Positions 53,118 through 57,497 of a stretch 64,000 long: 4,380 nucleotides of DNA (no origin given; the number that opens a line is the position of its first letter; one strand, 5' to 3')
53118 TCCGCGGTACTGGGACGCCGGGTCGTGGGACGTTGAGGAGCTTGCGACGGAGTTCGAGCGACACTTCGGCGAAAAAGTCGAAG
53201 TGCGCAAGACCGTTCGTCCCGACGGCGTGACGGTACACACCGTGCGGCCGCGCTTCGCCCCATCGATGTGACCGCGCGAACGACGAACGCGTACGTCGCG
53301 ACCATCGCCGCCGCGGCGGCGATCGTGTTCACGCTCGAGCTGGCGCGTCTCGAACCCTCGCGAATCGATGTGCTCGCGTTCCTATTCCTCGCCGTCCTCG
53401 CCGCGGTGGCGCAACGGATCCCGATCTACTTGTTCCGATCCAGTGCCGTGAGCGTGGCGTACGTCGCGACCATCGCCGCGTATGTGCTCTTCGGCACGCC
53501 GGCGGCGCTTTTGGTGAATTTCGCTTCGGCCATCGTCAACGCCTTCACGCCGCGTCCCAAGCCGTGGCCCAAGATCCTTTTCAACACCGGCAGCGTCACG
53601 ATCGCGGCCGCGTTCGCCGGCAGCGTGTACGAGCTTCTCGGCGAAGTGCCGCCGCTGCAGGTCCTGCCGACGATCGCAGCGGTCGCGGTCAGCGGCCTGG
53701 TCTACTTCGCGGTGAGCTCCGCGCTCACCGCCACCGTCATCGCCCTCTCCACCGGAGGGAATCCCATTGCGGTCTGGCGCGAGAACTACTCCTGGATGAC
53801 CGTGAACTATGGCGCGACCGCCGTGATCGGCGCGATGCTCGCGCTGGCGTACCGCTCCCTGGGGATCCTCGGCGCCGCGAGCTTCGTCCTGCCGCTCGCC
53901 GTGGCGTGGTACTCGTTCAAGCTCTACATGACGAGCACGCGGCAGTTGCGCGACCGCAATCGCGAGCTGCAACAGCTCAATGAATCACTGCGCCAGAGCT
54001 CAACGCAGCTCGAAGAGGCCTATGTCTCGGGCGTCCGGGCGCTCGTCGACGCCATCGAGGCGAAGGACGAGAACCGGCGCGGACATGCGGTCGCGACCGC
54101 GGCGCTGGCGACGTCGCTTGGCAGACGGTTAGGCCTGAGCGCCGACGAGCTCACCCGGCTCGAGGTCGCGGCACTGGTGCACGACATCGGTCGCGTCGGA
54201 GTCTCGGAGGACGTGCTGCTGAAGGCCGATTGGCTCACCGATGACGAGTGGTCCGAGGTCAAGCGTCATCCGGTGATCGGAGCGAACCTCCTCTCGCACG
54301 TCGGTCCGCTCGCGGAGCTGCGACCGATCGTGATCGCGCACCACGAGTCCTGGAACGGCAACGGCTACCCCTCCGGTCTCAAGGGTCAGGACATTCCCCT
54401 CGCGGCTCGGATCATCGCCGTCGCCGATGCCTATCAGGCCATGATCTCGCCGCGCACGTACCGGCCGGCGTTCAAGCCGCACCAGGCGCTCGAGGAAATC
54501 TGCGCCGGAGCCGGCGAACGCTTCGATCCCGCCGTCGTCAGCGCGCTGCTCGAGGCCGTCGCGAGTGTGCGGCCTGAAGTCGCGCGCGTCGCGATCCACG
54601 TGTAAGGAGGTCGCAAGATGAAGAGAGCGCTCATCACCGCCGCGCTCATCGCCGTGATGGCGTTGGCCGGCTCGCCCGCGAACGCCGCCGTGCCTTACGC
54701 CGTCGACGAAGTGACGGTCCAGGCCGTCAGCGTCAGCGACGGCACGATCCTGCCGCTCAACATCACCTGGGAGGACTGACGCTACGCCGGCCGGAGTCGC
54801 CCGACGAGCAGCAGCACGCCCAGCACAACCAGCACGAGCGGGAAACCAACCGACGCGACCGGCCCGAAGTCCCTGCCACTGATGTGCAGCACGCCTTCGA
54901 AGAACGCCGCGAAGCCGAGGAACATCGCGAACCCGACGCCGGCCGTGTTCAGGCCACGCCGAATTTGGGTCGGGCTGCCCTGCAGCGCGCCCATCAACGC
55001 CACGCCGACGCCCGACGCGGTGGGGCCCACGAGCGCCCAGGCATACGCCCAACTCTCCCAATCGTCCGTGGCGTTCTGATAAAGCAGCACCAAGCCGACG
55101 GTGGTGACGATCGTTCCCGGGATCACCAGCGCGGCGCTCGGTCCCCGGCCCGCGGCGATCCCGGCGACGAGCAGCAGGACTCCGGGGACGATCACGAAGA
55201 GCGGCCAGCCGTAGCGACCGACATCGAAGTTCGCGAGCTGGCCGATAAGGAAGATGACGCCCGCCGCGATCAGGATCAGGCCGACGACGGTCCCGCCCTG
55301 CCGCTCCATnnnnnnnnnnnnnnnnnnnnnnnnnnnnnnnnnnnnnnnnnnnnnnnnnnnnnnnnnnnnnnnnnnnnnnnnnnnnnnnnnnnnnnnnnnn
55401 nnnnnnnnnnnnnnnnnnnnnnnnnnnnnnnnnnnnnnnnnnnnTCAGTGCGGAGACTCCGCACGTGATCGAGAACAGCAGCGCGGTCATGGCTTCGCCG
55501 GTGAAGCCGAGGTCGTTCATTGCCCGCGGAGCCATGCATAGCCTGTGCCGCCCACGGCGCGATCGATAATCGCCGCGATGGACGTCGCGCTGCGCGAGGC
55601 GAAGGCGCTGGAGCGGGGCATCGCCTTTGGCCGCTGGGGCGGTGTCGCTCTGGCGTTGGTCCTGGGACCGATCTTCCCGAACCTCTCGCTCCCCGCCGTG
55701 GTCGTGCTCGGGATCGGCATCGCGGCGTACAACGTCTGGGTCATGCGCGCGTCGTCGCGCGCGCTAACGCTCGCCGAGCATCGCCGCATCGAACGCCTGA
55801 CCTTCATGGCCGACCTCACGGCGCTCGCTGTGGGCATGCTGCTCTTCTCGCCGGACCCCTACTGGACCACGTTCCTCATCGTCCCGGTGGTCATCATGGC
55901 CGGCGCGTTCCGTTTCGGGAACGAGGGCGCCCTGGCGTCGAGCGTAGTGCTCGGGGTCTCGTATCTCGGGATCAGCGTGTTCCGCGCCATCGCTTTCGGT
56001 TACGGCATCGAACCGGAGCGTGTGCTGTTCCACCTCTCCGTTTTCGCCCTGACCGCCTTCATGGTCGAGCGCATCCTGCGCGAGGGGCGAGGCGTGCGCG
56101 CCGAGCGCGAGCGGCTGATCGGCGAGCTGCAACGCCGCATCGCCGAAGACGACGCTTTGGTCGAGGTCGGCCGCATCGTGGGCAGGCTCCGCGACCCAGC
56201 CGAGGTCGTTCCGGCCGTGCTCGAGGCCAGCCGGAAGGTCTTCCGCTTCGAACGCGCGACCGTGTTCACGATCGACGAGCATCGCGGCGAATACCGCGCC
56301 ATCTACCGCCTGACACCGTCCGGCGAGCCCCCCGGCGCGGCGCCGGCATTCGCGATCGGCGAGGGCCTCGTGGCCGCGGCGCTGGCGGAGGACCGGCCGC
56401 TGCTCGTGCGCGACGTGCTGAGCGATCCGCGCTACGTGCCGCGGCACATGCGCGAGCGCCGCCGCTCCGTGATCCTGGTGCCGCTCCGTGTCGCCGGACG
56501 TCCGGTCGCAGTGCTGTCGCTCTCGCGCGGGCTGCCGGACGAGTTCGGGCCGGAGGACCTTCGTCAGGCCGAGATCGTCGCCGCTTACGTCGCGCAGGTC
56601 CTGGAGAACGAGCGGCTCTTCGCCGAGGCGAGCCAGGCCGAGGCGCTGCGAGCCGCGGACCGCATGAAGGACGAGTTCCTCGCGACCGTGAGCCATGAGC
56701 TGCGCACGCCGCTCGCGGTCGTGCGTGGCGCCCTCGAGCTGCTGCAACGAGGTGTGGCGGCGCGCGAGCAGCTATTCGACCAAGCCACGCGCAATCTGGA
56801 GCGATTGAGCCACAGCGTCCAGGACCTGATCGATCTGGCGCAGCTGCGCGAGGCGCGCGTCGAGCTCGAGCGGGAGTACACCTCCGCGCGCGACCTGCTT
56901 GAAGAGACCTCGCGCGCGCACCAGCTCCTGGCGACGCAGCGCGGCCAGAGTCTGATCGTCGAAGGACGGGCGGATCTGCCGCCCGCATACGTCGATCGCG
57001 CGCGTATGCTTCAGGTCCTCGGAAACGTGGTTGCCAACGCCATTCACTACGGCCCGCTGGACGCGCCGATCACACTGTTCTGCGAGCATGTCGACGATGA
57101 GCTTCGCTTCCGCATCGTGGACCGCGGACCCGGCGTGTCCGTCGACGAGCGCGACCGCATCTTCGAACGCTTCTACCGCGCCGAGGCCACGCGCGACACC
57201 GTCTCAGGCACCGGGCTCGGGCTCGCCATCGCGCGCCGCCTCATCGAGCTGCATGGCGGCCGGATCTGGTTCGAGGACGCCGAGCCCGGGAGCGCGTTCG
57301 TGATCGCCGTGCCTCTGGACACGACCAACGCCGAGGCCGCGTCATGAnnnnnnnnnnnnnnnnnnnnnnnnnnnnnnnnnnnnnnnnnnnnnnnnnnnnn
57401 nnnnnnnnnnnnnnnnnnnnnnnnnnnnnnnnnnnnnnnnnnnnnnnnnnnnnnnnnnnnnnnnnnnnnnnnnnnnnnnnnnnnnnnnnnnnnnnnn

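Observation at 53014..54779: Membrane HD-GYP operon ending in a secreted micro-peptide (............)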

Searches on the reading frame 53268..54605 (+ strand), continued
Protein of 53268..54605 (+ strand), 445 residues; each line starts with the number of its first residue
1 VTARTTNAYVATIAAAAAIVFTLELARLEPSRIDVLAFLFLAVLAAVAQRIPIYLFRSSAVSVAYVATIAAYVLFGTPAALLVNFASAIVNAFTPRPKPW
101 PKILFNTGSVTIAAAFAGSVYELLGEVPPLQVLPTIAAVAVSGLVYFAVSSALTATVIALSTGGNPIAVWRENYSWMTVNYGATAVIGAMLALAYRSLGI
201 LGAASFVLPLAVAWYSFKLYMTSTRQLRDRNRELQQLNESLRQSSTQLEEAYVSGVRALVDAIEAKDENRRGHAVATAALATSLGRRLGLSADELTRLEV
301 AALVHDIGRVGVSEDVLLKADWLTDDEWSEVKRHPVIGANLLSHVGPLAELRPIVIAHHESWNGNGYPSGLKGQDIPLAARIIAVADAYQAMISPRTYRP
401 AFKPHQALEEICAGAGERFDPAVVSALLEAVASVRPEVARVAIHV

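Call 64: search_protein_families(library=pfam, proteins=[L097:2890-4203:+, L082:23-1282:+, L097:1754-2572:+, L097:4226-4819:+, L082:1319-1879:+, L058:4001-5746:+, L057:434-2053:+], max_evalue=0.01)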
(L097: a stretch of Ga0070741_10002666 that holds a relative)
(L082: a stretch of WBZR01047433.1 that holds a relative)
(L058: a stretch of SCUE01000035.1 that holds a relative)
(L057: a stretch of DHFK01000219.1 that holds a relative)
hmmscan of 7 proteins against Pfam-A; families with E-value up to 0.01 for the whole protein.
L097:2890-4203:+ (437 aa): 3 families
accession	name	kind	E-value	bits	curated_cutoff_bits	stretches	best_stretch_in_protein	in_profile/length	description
PF13487.12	HD_5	-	5.6e-39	134.1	27.2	1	240-404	3-170/170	HD domain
PF01966.28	HD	-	3.3e-20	73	22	1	252-373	2-116/116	HD domain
PF20972.2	MASE9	-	7.5e-10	39.5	24.3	1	40-220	19-192/203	MASE9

L082:23-1282:+ (419 aa): 4 families
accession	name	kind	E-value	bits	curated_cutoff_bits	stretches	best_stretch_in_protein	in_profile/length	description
PF13487.12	HD_5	-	4.9e-38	131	27.2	1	222-386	3-170/170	HD domain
PF01966.28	HD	-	2.8e-20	73.2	22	1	234-355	2-116/116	HD domain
PF20972.2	MASE9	-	6.4e-08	33.2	24.3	1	56-202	54-192/203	MASE9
PF08668.18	HDOD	-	0.00011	22.2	22.9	1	231-322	93-194/196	HDOD domain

L097:1754-2572:+ (272 aa): 0 families

L097:4226-4819:+ (197 aa): 1 family
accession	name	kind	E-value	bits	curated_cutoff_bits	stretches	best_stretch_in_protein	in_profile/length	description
PF17248.7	DUF5317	-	1.2e-31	110.1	25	1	38-181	2-150/151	Family of unknown function (DUF5317)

L082:1319-1879:+ (186 aa): 1 family
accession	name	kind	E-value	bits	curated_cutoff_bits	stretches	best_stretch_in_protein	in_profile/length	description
PF17248.7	DUF5317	-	2.3e-33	115.8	25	1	27-170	2-150/151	Family of unknown function (DUF5317)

L058:4001-5746:+ (582 aa): 6 families
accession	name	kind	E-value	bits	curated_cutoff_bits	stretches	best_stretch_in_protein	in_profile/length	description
PF13487.12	HD_5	-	2.3e-40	138.6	27.2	1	409-573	3-170/170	HD domain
PF01966.28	HD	-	2.8e-16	60.3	22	1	432-542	11-116/116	HD domain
PF13185.12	GAF_2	-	5.7e-13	49.7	28.6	1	257-390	2-136/136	GAF domain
PF01590.32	GAF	-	5.7e-10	40.3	22.4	1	258-389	1-133/133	GAF domain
PF13492.12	GAF_3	-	8e-10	39.7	27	1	258-391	1-129/129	GAF domain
PF20972.2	MASE9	-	1e-05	26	24.3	1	28-203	21-193/203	MASE9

L057:434-2053:+ (540 aa): 5 families
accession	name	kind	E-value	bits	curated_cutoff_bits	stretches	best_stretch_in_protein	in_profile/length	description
PF13487.12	HD_5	-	2.8e-26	92.7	27.2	1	370-526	4-164/170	HD domain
PF01966.28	HD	-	1.1e-14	55.1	22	1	382-500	3-115/116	HD domain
PF01590.32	GAF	-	1.9e-14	54.8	22.4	1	216-349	2-133/133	GAF domain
PF13185.12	GAF_2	-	2.3e-10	41.3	28.6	1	215-350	3-136/136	GAF domain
PF20972.2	MASE9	-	0.0036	17.7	24.3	1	44-141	86-180/203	MASE9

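Call 67: find_encoding_contigs(protein=P0006, flank=2500, max_places=1)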
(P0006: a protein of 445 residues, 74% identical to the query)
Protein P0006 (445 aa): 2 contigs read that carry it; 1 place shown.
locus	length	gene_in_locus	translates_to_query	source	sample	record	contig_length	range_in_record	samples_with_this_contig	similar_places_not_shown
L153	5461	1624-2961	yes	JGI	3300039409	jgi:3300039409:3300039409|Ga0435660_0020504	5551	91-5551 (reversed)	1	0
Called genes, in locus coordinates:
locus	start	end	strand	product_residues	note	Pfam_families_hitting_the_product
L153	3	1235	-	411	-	?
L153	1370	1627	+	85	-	-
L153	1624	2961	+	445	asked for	PF20972:MASE9 (weak), PF13487:HD_5, PF01966:HD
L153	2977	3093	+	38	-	-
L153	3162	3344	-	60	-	-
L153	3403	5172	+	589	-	PF01590:GAF, PF13185:GAF_2, PF13492:GAF_3, PF00512:HisKA, PF13581:HATPase_c_2 (weak), PF02518:HATPase_c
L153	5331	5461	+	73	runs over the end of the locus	?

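Call 68: find_encoding_contigs(protein=P0012, flank=2500, max_places=1)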
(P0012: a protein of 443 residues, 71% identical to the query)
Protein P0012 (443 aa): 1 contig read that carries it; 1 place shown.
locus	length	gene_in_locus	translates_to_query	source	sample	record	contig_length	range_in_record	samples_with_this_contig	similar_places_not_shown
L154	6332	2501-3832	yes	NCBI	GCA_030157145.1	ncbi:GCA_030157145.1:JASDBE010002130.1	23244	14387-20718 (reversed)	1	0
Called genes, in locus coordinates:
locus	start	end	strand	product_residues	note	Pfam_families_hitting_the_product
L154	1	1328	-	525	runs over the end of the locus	PF20695:UbiD_N, PF01977:UbiD, PF20696:UbiD_C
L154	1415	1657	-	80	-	-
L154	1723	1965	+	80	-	-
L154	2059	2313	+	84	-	-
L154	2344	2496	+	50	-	-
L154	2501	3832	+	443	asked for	PF20972:MASE9 (weak), PF13487:HD_5, PF01966:HD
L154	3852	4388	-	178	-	-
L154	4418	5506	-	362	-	-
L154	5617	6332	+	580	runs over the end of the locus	PF00496:SBP_bac_5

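Call 69: find_encoding_contigs(protein=P0013, flank=2500, max_places=1)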
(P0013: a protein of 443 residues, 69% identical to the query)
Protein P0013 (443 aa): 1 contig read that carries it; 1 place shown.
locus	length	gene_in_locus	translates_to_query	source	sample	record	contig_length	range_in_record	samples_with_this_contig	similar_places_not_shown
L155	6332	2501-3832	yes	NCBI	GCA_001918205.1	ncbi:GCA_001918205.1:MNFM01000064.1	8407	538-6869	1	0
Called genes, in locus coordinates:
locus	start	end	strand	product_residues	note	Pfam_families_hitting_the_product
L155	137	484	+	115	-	-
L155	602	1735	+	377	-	PF02771:Acyl-CoA_dh_N, PF00441:Acyl-CoA_dh_1, PF08028:Acyl-CoA_dh_2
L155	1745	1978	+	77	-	-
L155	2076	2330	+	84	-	-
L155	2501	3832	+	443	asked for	PF20972:MASE9 (weak), PF13487:HD_5, PF01966:HD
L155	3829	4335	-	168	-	-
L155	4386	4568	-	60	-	-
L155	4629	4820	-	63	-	-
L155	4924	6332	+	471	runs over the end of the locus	PF01590:GAF, PF13185:GAF_2, PF13492:GAF_3 (weak), PF00512:HisKA, PF02518:HATPase_c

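Call 70: find_encoding_contigs(protein=P0016, flank=2500, max_places=1)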
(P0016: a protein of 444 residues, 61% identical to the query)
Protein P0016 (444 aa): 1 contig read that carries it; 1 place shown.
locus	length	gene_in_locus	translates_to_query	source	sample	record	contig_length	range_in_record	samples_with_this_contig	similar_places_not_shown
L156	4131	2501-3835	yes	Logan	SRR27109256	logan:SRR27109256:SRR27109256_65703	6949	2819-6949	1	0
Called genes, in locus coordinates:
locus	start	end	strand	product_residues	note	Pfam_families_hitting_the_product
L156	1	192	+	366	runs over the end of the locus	PF00155:Aminotran_1_2, PF00266:Aminotran_5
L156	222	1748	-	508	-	PF00174:Oxidored_molyb, PF03404:Mo-co_dimer (weak)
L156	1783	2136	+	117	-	-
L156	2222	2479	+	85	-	-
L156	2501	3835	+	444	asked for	PF20972:MASE9 (weak), PF13487:HD_5, PF01966:HD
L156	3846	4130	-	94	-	?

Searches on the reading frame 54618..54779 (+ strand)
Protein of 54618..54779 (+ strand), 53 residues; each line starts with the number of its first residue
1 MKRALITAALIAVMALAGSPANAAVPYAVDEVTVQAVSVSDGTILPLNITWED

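Call 3: search_protein_families(library=pfam, proteins=[window:54618-54779:+], max_evalue=0.1)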
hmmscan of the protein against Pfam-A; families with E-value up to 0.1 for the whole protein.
window:54618-54779:+ (53 aa): 0 families

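Call 4: search_protein_families(library=ncbifam, proteins=[window:54618-54779:+], max_evalue=0.1)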
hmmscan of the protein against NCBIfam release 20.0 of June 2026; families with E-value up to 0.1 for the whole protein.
window:54618-54779:+ (53 aa): 2 families
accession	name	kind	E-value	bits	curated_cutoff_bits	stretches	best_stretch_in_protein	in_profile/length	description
TIGR00824.1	EIIA-man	subfamily_domain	0.024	14.8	98.35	1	9-49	61-98/116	mannose/fructose/sorbose PTS transporter subunit IIA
NF003787.0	PRK05379.1-4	equivalog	0.064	12.2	449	1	19-45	196-222/346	bifunctional nicotinamide-nucleotide adenylyltransferase/Nudix hydroxylase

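Call 6: find_homologous_proteins(query=window:54618-54779:+, max_evalue=10)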
Query window:54618-54779:+ (53 aa): 1 proteins with E <= 10 among 1 candidates.
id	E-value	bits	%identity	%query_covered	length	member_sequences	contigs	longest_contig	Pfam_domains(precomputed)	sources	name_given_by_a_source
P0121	1.7e-23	98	98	100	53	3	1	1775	-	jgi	-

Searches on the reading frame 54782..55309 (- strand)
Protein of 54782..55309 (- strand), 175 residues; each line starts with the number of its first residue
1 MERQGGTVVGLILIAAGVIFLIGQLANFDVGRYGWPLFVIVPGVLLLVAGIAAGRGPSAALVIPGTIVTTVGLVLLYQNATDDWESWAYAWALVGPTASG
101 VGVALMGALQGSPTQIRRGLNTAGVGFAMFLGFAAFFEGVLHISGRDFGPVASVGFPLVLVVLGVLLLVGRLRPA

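Call 3: search_protein_families(library=pfam, proteins=[window:54782-55309:-], max_evalue=0.1)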
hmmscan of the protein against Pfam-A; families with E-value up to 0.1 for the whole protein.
window:54782-55309:- (175 aa): 2 families
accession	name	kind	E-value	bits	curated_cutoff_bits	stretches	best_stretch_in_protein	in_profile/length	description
PF18917.5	LiaI-LiaF-like_TM1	-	1.1e-08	35.5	27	1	8-47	2-42/42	LiaI-LiaF-like transmembrane region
PF22570.1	LiaF-TM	-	0.00017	22.8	27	1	8-93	1-81/98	LiaF transmembrane domain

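Call 4: search_protein_families(library=ncbifam, proteins=[window:54782-55309:-], max_evalue=0.1)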
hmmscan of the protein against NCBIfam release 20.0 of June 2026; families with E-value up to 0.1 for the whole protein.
window:54782-55309:- (175 aa): 1 family
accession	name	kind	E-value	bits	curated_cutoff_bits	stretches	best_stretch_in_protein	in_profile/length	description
NF041247.1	UsfY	equivalog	0.012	16.4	100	1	10-51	25-66/95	protein UsfY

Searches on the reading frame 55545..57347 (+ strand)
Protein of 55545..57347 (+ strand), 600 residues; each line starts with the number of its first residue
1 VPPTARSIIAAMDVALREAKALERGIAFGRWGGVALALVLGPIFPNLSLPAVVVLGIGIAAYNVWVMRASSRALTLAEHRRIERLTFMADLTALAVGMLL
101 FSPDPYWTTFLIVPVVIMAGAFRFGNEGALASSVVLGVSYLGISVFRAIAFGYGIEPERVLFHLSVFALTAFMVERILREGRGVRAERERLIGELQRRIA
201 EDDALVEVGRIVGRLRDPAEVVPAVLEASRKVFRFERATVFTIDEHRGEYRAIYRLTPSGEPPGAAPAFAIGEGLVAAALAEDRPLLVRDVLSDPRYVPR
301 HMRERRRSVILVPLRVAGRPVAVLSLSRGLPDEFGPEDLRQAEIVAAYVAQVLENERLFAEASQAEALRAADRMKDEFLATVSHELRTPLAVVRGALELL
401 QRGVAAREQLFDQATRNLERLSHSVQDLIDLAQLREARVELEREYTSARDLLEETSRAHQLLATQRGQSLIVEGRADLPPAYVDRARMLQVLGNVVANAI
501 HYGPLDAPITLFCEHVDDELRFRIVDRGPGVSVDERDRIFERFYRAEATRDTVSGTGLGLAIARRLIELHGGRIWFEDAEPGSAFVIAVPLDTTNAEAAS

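Call 3: search_protein_families(library=pfam, proteins=[window:55545-57347:+], max_evalue=0.1)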
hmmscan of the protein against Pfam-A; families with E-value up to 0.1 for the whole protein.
window:55545-57347:+ (600 aa): 6 families
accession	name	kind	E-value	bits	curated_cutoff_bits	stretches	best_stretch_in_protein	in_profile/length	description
PF02518.31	HATPase_c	-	8.3e-25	87.8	26.4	1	484-592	2-110/111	Histidine kinase-, DNA gyrase B-, and HSP90-like ATPase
PF13185.12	GAF_2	-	6.7e-17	62.4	28.6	1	216-354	2-136/136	GAF domain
PF00512.31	HisKA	-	8.9e-17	61.4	26.9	1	374-435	1-64/66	His Kinase A (phospho-acceptor) domain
PF01590.32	GAF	-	1.8e-13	51.6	22.4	1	217-353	1-133/133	GAF domain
PF13492.12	GAF_3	-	5.1e-12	46.7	27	1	217-355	1-129/129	GAF domain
PF13581.12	HATPase_c_2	-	0.00032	21.1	27.4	1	484-567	30-109/127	Histidine kinase-like ATPase domain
